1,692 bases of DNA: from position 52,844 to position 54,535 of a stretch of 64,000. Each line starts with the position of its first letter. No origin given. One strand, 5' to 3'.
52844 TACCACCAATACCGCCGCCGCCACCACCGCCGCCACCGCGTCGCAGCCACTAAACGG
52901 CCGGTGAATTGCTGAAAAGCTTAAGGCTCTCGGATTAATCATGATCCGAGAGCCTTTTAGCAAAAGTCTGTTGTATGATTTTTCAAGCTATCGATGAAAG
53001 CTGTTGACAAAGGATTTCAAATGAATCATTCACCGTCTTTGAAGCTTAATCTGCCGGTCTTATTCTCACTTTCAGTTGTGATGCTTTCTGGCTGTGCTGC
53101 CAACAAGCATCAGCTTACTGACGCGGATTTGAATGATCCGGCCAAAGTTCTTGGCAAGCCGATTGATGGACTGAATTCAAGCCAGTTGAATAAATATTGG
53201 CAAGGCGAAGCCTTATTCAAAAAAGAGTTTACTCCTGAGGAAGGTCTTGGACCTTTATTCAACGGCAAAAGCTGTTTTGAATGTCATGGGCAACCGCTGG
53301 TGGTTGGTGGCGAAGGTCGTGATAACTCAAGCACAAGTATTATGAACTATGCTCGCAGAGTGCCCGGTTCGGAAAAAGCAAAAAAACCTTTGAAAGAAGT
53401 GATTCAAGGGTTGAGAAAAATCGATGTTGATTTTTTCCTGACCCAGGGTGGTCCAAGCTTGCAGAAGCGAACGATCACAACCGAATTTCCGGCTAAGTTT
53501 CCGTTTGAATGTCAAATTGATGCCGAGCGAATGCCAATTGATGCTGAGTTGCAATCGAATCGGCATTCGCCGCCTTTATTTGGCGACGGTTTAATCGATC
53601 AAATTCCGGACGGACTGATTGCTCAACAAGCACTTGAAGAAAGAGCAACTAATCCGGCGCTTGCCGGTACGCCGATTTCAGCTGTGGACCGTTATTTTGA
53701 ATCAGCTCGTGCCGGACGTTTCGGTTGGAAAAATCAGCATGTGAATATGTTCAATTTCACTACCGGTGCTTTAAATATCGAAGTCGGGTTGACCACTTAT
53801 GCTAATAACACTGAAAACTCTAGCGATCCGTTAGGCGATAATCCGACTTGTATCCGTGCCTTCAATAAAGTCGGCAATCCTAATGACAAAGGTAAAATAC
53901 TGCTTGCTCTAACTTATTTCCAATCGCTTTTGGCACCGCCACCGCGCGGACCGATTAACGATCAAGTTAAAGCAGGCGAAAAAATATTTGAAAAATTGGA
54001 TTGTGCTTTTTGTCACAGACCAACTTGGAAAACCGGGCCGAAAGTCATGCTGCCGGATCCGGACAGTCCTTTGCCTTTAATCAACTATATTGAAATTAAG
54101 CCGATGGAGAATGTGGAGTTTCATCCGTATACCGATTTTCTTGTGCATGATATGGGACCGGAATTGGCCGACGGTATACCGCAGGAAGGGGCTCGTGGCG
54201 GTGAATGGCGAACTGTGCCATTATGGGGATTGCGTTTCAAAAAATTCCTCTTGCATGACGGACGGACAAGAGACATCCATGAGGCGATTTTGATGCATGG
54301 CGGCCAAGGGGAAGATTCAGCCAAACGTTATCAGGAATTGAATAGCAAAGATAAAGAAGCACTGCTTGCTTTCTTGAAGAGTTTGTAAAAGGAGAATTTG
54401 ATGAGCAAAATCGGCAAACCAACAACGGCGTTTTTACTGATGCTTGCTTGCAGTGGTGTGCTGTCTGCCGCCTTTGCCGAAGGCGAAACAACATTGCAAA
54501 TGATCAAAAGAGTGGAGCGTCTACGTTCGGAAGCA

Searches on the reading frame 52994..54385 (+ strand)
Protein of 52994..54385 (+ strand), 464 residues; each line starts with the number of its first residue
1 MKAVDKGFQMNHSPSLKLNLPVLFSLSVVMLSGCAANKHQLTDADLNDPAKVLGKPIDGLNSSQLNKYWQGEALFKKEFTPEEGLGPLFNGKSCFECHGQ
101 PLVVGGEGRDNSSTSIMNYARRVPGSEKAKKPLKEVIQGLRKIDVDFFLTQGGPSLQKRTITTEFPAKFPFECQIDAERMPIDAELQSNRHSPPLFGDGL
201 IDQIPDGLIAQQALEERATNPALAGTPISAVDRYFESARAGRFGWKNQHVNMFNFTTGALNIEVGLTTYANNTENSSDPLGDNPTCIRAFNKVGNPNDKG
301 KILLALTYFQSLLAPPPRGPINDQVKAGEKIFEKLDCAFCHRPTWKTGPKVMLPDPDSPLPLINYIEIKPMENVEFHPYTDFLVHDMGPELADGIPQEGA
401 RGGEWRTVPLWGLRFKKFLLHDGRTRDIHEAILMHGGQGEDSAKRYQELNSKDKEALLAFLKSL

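Call 4: search_protein_families(library=pfam, proteins=[window:52994-54385:+], max_evalue=1)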
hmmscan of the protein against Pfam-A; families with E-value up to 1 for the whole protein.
window:52994-54385:+ (464 aa): 4 families
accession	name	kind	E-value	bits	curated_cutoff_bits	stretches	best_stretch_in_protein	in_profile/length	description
PF06537.16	DHOR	-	5e-40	137.8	22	2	189-464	214-499/499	Di-haem oxidoreductase, putative peroxidase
PF13442.11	Cytochrome_CBB3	-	2.9e-05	24.7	27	1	324-350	2-26/68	Cytochrome C oxidase, cbb3-type, subunit III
PF00034.26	Cytochrom_C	-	0.00035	22.3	21.3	1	325-348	1-23/90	Cytochrome c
PF09699.15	Paired_CXXCH_1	-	0.14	12.4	20.6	0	334-352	6-24/41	Doubled CXXCH motif (Paired_CXXCH_1)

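Call 25: search_protein_families(library=ncbifam, proteins=[window:52994-54385:+], max_evalue=0.1)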
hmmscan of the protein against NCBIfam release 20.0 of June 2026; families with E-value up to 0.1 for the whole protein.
window:52994-54385:+ (464 aa): 0 families

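Call 41: search_solved_structures(query=window:52994-54385:+, max_evalue=0.01)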
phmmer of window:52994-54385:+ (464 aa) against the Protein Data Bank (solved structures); distinct sequences matched with E-value up to 0.01: 0.

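Call 54: find_homologous_proteins(query=window:52994-54385:+, max_evalue=1e-20)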
Query window:52994-54385:+ (464 aa): 4348 proteins with E <= 1e-20 among 8000 candidates; the best 120 are listed.
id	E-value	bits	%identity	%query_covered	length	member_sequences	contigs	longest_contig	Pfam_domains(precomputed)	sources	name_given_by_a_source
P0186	0.0e+0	1065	100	98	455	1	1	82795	PF06537.17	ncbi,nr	ncbi:MAG: hypothetical protein K2W82_19705 [Candidatus Obscuribacterales bacterium]|nr:hypothetical 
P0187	4.2e-251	852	79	98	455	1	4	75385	PF06537.17,PF13442.12,PF00034.27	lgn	-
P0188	1.7e-245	833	79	95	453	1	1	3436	PF06537.17,PF13442.12,PF00034.27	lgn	-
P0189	2.3e-242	823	78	95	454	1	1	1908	PF06537.17,PF13442.12,PF00034.27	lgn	-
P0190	9.3e-222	755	72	94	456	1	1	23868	PF06537.17,PF13442.12,PF00034.27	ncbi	-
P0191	1.5e-216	738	70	97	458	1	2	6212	PF06537.17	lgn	-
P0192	3.8e-215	733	70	97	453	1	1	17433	PF06537.17,PF13442.12,PF00034.27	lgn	-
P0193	4.6e-214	730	70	94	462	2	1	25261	PF06537.17,PF00034.27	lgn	-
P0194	6.8e-212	723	69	93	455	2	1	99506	PF06537.17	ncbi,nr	ncbi:MAG: hypothetical protein K2W95_26040 [Candidatus Obscuribacterales bacterium]|nr:hypothetical 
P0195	1.3e-209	715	69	95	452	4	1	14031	PF06537.17,PF13442.12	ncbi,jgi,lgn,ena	-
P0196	2.1e-203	695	65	98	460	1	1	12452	PF06537.17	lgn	-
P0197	1.0e-176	607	63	90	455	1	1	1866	PF06537.17,PF13442.12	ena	-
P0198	6.3e-174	597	60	95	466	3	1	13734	PF06537.17,PF00034.27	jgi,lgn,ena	jgi:CxxC motif-containing protein (DUF1111 family)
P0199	4.1e-172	591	60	89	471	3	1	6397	PF06537.17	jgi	jgi:CxxC motif-containing protein (DUF1111 family)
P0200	4.5e-172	591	62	91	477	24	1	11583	PF06537.17,PF13442.12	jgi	-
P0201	2.5e-171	589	62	90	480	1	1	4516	PF06537.17,PF13442.12,PF00034.27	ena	-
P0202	5.3e-171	588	62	90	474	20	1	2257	PF06537.17,PF13442.12,PF00034.27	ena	-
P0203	5.4e-171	588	61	93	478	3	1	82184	PF06537.17,PF13442.12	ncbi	-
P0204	4.4e-170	585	62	90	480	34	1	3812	PF06537.17,PF00034.27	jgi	-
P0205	2.5e-168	579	61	89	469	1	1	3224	PF06537.17,PF00034.27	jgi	jgi:CxxC motif-containing protein (DUF1111 family)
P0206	2.7e-168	579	60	91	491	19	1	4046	PF06537.17,PF13442.12,PF00034.27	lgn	-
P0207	3.4e-165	569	58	95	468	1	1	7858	PF06537.17,PF13442.12,PF00034.27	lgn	-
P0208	9.2e-165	567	59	89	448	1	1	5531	PF06537.17,PF13442.12,PF00034.27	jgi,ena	-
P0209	8.9e-162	557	60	90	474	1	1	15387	PF06537.17,PF00034.27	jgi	jgi:CxxC motif-containing protein (DUF1111 family)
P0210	2.8e-161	556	60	89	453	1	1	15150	PF06537.17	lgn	-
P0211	5.6e-160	551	59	89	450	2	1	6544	PF06537.17,PF13442.12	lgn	-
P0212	9.3e-160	551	60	89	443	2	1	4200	PF06537.17,PF13442.12,PF00034.27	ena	-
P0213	1.1e-158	547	59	89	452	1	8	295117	PF06537.17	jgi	jgi:CxxC motif-containing protein (DUF1111 family)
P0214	9.1e-155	534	59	89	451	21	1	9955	PF06537.17,PF13442.12,PF00034.27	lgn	-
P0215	2.3e-154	533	55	95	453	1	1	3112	PF06537.17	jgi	jgi:CxxC motif-containing protein (DUF1111 family)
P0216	5.1e-154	532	57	89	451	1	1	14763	PF06537.17,PF00034.27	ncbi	-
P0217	3.7e-151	522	54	89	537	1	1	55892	PF06537.17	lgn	-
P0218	2.9e-146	506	55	89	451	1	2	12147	PF06537.17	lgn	-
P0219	2.0e-145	503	51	97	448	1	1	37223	PF06537.17,PF00034.27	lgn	-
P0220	2.5e-144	500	55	89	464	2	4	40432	PF06537.17,PF13442.12,PF00034.27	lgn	-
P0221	5.6e-144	499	55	89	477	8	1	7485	PF06537.17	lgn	-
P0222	6.4e-144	498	55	89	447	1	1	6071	PF06537.17,PF13442.12,PF00034.27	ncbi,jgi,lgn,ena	jgi:CxxC motif-containing protein (DUF1111 family)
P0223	1.1e-143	498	53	98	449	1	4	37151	PF06537.17,PF00034.27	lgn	-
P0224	2.5e-143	496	54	89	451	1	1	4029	PF06537.17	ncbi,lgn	ncbi:MAG TPA: di-heme oxidoredictase family protein [Candidatus Obscuribacterales bacterium]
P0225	4.9e-141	489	53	89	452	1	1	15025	PF06537.17,PF13442.12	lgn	-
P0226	5.5e-141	489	53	89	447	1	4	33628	PF06537.17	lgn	-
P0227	4.9e-140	486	54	89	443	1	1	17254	PF06537.17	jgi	-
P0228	1.6e-139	484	52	89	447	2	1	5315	PF06537.17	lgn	-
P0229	8.5e-138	478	50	95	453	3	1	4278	PF06537.17,PF13442.12,PF00034.27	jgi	jgi:CxxC motif-containing protein (DUF1111 family)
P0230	1.3e-137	478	53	89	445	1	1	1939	PF06537.17,PF13442.12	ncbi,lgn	-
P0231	1.5e-137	477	52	89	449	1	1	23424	PF06537.17,PF13442.12,PF00034.27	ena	-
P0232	7.3e-135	469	51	89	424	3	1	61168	PF06537.17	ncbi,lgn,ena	-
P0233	6.8e-133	462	52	89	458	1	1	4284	PF06537.17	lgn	-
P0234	6.9e-133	462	51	90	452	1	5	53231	PF06537.17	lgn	-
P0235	3.2e-132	460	51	89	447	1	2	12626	PF06537.17,PF13442.12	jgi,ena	-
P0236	4.9e-132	459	49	95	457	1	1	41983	PF06537.17,PF13442.12,PF00034.27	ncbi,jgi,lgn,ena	jgi:CxxC motif-containing protein (DUF1111 family)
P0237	5.2e-132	459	49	91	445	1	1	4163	PF06537.17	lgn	-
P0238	6.8e-132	459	51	89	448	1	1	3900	PF06537.17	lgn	-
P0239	3.4e-131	456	51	89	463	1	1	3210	PF06537.17,PF13442.12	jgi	jgi:CxxC motif-containing protein (DUF1111 family)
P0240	3.4e-129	450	48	96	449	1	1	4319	PF06537.17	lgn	-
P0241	9.2e-129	448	49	89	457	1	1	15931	PF06537.17,PF13442.12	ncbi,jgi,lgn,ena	jgi:CxxC motif-containing protein (DUF1111 family)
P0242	2.9e-126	440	49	89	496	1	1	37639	PF06537.17,PF00034.27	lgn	-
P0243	3.4e-126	440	52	89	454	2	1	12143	PF06537.17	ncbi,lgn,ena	-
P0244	4.2e-126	440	49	89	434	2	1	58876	PF06537.17,PF13442.12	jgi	jgi:CxxC motif-containing protein (DUF1111 family)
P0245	1.1e-125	438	47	95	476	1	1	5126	PF06537.17,PF13442.12,PF00034.27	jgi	jgi:CxxC motif-containing protein (DUF1111 family)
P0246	3.5e-124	433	48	96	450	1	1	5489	PF06537.17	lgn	-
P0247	3.3e-121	424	49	89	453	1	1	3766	PF06537.17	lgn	-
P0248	7.3e-117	409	47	89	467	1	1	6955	PF06537.17,PF00034.27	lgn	-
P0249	6.0e-114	400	45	95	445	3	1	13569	PF06537.17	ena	-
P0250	1.1e-111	392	45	89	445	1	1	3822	PF06537.17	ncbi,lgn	-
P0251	1.4e-110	388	45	89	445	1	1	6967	PF06537.17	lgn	-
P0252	3.4e-108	381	46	91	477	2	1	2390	PF06537.17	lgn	-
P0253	8.1e-108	379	43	89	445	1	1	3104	PF06537.17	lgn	-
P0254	4.1e-105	370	43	89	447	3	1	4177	PF06537.17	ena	-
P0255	2.8e-103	364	43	89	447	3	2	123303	PF06537.17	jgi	jgi:CxxC motif-containing protein (DUF1111 family)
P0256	9.1e-103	363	43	89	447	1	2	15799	PF06537.17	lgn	-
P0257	2.2e-102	361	43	89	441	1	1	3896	PF06537.17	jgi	-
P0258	3.6e-101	357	43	89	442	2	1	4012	PF06537.17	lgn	-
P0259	8.6e-101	356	43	89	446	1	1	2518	PF06537.17,PF13442.12,PF00034.27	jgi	-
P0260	2.5e-100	355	42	89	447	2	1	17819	PF06537.17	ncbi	-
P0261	5.1e-100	354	42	89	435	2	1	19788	PF06537.17,PF00034.27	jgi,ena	jgi:CxxC motif-containing protein (DUF1111 family)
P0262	8.4e-98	346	42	89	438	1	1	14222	PF06537.17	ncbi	-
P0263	3.7e-97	344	42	89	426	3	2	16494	PF06537.17,PF00034.27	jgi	jgi:CxxC motif-containing protein (DUF1111 family)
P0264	1.2e-96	342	40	94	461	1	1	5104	PF06537.17,PF00034.27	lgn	-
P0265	6.0e-95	337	39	94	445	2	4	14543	PF06537.17,PF13442.12,PF00034.27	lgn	-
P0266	4.9e-94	334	57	59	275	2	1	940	PF06537.17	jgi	jgi:CxxC motif-containing protein (DUF1111 family)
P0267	2.0e-93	332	43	89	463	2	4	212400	PF06537.17,PF13442.12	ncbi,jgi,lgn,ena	-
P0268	6.0e-92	327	40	89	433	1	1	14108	PF06537.17,PF00034.27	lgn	-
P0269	4.0e-91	324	40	86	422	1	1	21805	PF06537.17,PF13442.12,PF00034.27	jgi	jgi:CxxC motif-containing protein (DUF1111 family)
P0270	1.2e-90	323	38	97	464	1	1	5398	PF06537.17,PF00034.27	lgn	-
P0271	7.7e-88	313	39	86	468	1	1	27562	PF06537.17,PF13442.12,PF00034.27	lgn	-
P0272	8.3e-86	307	39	89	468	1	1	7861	PF06537.17,PF13442.12,PF00034.27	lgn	-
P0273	1.0e-83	300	38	89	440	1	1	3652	PF06537.17,PF13442.12,PF00034.27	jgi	jgi:CxxC motif-containing protein (DUF1111 family)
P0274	4.6e-81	291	37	95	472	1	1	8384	PF06537.17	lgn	-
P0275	2.7e-80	289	35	75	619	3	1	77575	PF06537.17,PF00034.27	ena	-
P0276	2.6e-76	275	37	89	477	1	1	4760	PF06537.17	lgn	-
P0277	1.5e-75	273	35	96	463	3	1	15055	PF06537.17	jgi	jgi:CxxC motif-containing protein (DUF1111 family)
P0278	1.7e-75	273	37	89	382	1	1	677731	PF06537.17,PF00034.27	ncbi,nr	ncbi:MAG: hypothetical protein K2Y22_09500 [Candidatus Obscuribacterales bacterium]|nr:hypothetical 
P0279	5.7e-74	268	37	89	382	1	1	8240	PF06537.17,PF00034.27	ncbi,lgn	-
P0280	8.9e-74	267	29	94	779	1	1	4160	PF06537.17,PF00034.27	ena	-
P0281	2.7e-73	266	29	89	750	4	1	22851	PF06537.17,PF03150.20,PF13442.12,PF21419.3,PF00034.27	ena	-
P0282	7.1e-73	264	31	87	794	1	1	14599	PF06537.17,PF03150.20,PF13442.12,PF21419.3,PF00034.27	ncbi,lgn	-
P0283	7.3e-73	264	32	89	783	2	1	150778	PF06537.17,PF21419.3,PF00034.27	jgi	-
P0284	9.2e-73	264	29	90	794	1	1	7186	PF06537.17,PF13442.12,PF21419.3,PF00034.27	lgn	-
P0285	1.9e-72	263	31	89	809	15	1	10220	PF06537.17,PF03150.20,PF13442.12,PF21419.3,PF00034.27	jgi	jgi:CxxC motif-containing protein (DUF1111 family)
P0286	2.0e-72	263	31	89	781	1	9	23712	PF06537.17,PF13442.12,PF00034.27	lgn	-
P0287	6.9e-72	261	31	94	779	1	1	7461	PF06537.17,PF13442.12,PF21419.3,PF00034.27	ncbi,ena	-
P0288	8.8e-72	261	30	87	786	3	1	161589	PF06537.17,PF21419.3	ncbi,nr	ncbi:MAG: di-heme oxidoredictase family protein [Myxococcota bacterium]|nr:di-heme oxidoredictase fa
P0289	1.3e-71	260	30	89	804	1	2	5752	PF06537.17,PF13442.12,PF21419.3,PF00034.27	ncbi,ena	-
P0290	1.4e-71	260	43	67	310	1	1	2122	PF06537.17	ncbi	-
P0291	3.8e-71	258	30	92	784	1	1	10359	PF06537.17,PF21419.3,PF00034.27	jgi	jgi:CxxC motif-containing protein (DUF1111 family)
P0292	4.9e-71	258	29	89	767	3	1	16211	PF06537.17,PF03150.20,PF13442.12,PF21419.3,PF00034.27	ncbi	ncbi:MAG: di-heme oxidoredictase family protein [Myxococcota bacterium]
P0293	4.9e-71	258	29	89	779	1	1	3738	PF06537.17,PF21419.3,PF00034.27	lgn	-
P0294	5.0e-71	258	30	89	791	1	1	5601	PF06537.17,PF13442.12,PF21419.3,PF00034.27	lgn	-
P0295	6.4e-71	258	30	89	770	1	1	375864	PF06537.17,PF13442.12,PF21419.3,PF00034.27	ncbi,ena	-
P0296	1.1e-70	257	31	95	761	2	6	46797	PF06537.17,PF00034.27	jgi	jgi:CxxC motif-containing protein (DUF1111 family)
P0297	1.2e-70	257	29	97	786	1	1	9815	PF06537.17,PF13442.12,PF21419.3,PF00034.27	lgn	-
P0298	1.6e-70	256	30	89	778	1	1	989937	PF06537.17,PF21419.3,PF00034.27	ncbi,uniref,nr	ncbi:hypothetical protein LXT21_12990 [Myxococcus sp. K38C18041901]|uniref:di-heme oxidoredictase fa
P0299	2.3e-70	256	32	89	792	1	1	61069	PF06537.17,PF13442.12,PF21419.3,PF00034.27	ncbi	-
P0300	2.5e-70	256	30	89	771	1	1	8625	PF06537.17,PF03150.20,PF13442.12,PF21419.3,PF00034.27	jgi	jgi:CxxC motif-containing protein (DUF1111 family)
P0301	2.8e-70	256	31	95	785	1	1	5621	PF06537.17,PF13442.12,PF21419.3,PF00034.27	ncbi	-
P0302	5.5e-70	255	30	94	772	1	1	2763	PF06537.17,PF13442.12,PF21419.3,PF00034.27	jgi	jgi:CxxC motif-containing protein (DUF1111 family)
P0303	5.7e-70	255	29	89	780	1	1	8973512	PF06537.17,PF13442.12,PF21419.3,PF00034.27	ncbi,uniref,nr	ncbi:di-heme oxidoredictase family protein [Corallococcus macrosporus]|uniref:Cytochrome c domain-co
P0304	5.8e-70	255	30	89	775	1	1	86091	PF06537.17,PF21419.3,PF00034.27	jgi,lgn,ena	-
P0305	6.3e-70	254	30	89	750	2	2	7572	PF06537.17,PF03150.20,PF21419.3,PF00034.27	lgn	-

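Call 55: find_encoding_contigs(protein=P0303, flank=10000, max_places=1)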
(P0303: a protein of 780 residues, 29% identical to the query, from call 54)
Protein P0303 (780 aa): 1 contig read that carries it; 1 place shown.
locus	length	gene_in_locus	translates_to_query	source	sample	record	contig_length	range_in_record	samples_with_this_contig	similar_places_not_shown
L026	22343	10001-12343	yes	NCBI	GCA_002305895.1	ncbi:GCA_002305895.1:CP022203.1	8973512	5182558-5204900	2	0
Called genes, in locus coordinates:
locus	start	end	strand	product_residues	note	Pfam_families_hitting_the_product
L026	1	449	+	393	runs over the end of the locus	-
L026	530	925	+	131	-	PF03965:Penicillinase_R, PF01978:TrmB (faint)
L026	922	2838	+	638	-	PF05569:Peptidase_M56, PF01435:Peptidase_M48 (faint), PF03544:TonB_C (weak)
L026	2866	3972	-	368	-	PF00072:Response_reg, PF00512:HisKA, PF02518:HATPase_c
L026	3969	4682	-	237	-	PF00072:Response_reg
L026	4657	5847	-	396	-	PF11563:Protoglobin, PF00512:HisKA, PF02518:HATPase_c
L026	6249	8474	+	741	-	PF10282:Lactonase (faint), PF21959:DUF6923 (faint), PF01436:NHL (faint), PF01731:Arylesterase (faint), PF08450:SGL (faint), PF25021:TEN_NHL (faint)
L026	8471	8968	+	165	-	-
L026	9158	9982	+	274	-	-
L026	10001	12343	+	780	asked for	PF00034:Cytochrom_C (faint), PF13442:Cytochrome_CBB3 (faint), PF06537:DHOR, PF21419:RoxA-like_Cyt-c (faint), PF06537:DHOR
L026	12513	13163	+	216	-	PF01476:LysM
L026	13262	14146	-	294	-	PF00126:HTH_1, PF03466:LysR_substrate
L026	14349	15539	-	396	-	PF03364:Polyketide_cyc, PF10604:Polyketide_cyc2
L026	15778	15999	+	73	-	-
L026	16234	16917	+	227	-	PF00156:Pribosyltran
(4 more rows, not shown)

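Call 56: find_encoding_contigs(protein=P0255, flank=10000, max_places=1)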
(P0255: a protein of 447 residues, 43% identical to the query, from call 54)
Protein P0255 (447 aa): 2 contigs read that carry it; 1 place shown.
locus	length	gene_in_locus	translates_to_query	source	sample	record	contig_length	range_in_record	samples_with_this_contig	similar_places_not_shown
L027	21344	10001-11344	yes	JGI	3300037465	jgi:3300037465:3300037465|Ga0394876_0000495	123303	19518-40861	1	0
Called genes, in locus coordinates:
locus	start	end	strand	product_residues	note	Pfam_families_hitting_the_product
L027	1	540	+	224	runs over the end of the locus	PF00535:Glycos_transf_2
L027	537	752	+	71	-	-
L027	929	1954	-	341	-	-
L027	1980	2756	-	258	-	PF00005:ABC_tran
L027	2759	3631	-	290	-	PF01061:ABC2_membrane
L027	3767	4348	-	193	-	-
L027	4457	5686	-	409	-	PF00149:Metallophos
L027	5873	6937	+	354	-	-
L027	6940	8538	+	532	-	PF01938:TRAM (weak), PF05958:tRNA_U5-meth_tr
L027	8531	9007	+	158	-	PF00583:Acetyltransf_1, PF13673:Acetyltransf_10, PF13508:Acetyltransf_7, PF13527:Acetyltransf_9 (weak)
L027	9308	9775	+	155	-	PF01281:Ribosomal_L9_N, PF03948:Ribosomal_L9_C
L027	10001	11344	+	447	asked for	PF06537:DHOR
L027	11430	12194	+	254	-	-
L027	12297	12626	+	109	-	-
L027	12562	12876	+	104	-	-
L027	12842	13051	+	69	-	-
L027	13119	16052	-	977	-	-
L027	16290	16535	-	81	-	PF02609:Exonuc_VII_S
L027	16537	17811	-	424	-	PF13742:tRNA_anti_2, PF01336:tRNA_anti-codon, PF02601:Exonuc_VII_L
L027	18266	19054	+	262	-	-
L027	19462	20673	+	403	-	PF07969:Amidohydro_3, PF01979:Amidohydro_1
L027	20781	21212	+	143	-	-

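Call 70: predict_structure(alignment_id=A3)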
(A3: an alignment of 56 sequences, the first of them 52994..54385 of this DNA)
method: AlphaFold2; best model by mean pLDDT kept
length: 464 residues; sequences in the alignment: 56
mean_pLDDT: 92.5   pTM: 0.88
mean pLDDT of the five models: 92.5, 92.1, 91.4, 91.2, 91.1
residues with pLDDT >= 90: 395; 70-90: 40; 50-70: 16; < 50: 13
segments of 3 or more residues with pLDDT < 50: 1-5, 9-15
pLDDT, mean of each block of 10 residues (from residue 1): 45 50 72 68 94 97 98 98 94 96 94 93 98 98 96 93 95 91 96 96 98 98 97 93 97 97 94 86 86 86 98 97 98 98 98 98 97 98 98 97 97 95 96 97 98 98 97
secondary structure, 60 per line:
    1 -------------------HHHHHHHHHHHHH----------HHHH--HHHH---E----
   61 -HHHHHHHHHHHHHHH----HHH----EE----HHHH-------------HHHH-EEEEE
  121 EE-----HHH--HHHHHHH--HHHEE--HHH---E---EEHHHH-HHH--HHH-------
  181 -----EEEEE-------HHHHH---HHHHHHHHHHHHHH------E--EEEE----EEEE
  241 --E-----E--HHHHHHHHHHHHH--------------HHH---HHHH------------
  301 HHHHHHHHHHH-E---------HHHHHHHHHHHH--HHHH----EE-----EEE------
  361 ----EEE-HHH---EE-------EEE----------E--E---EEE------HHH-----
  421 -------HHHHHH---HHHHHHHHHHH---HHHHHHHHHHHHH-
elements in order: H20-32 H43-46 H49-52 H62-76 H94-97 H111-114 E116-122 H133-139 H161-164 E186-190 H198-202 H206-219 E229-232 E237-240 H252-264 H285-288 H301-311 H323-334 H337-340 E352-354 E365-367 E384-386 E404-406 H428-433 H437-447 H451-463

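Call 72: fold_search(model_id=the predicted structure, library=pdb)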
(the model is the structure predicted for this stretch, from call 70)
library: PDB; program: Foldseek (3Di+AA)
matches with E <= 10: 66; with E <= 0.001: 40
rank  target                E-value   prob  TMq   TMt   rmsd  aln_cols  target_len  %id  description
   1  2c1v_A                3.9e-06  1.00  0.34  0.46  11.4       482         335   13  CRYSTAL STRUCTURE OF THE DI-HAEM CYTOCHROME C PEROXIDASE FROM PARACOCCUS PANTOTROPHUS - Mixed VALENCE FORM (released 2006-01-13)
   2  3o5c_A                7.2e-06  1.00  0.34  0.50  13.4       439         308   13  Cytochrome c Peroxidase BccP of Shewanella oneidensis (released 2011-08-03)
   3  3o5c_B                1.1e-05  1.00  0.34  0.49  13.3       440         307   14  Cytochrome c Peroxidase BccP of Shewanella oneidensis (released 2011-08-03)
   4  2vhd_A                1.1e-05  1.00  0.33  0.45  13.9       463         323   16  Crystal Structure Of The Di-Haem Cytochrome C Peroxidase From Pseudomonas aeruginosa - Mixed Valence Form (released 2008-02-12)
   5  3rn0_A                1.1e-05  1.00  0.38  0.48  11.0       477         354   12  Crystal Structure of the W199K-MauG/pre-Methylamine Dehydrogenase Complex (released 2011-10-05)
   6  4l1q_A                1.3e-05  1.00  0.32  0.40  11.0       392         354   12  Crystal Structure of the E113Q-MauG/pre-Methylamine Dehydrogenase Complex (released 2013-09-04)
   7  3orv_A                2.2e-05  1.00  0.34  0.44  12.5       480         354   12  Crystal Structure of the Y294H-MauG/pre-Methylamine Dehydrogenase Complex (released 2010-11-10)
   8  3rlm_A                2.9e-05  1.00  0.36  0.45  12.0       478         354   12  Structure of the W199F MauG/pre-Methylamine Dehydrogenase complex after treatment with hydrogen peroxide (released 2011-10-05)
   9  3svw_B                3.4e-05  1.00  0.36  0.46  11.8       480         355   11  Crystal Structure of the P107V-MauG/pre-Methylamine Dehydrogenase Complex (released 2012-05-02)
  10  3o5c_C                3.6e-05  1.00  0.34  0.50  13.6       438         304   13  Cytochrome c Peroxidase BccP of Shewanella oneidensis (released 2011-08-03)
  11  4o1q_B                3.6e-05  1.00  0.30  0.39  11.5       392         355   13  Crystal Structure of the Q103N-MauG/pre-Methylamine Dehydrogenase Complex (released 2014-04-30)
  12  3rn1_A                4.1e-05  1.00  0.36  0.46  11.6       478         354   11  Crystal Structure of the W199E-MauG/pre-Methylamine Dehydrogenase Complex (released 2012-04-25)
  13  3rn1_B                4.3e-05  1.00  0.31  0.40  11.0       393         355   12  Crystal Structure of the W199E-MauG/pre-Methylamine Dehydrogenase Complex (released 2012-04-25)
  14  4y5r_A                4.8e-05  1.00  0.35  0.44  12.6       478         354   12  Crystal Structure of a T67A MauG/pre-Methylamine Dehydrogenase Complex (released 2015-06-17)
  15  3l4m_A                5.1e-05  1.00  0.32  0.41  14.2       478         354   10  Crystal Structure of the MauG/pre-Methylamine Dehydrogenase Complex. (released 2010-03-23)
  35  6e1c_B                3.2e-04  1.00  0.34  0.46  13.5       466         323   14  Crystal structure of a MauG-like protein associated with microbial copper homeostasis (released 2019-07-17)
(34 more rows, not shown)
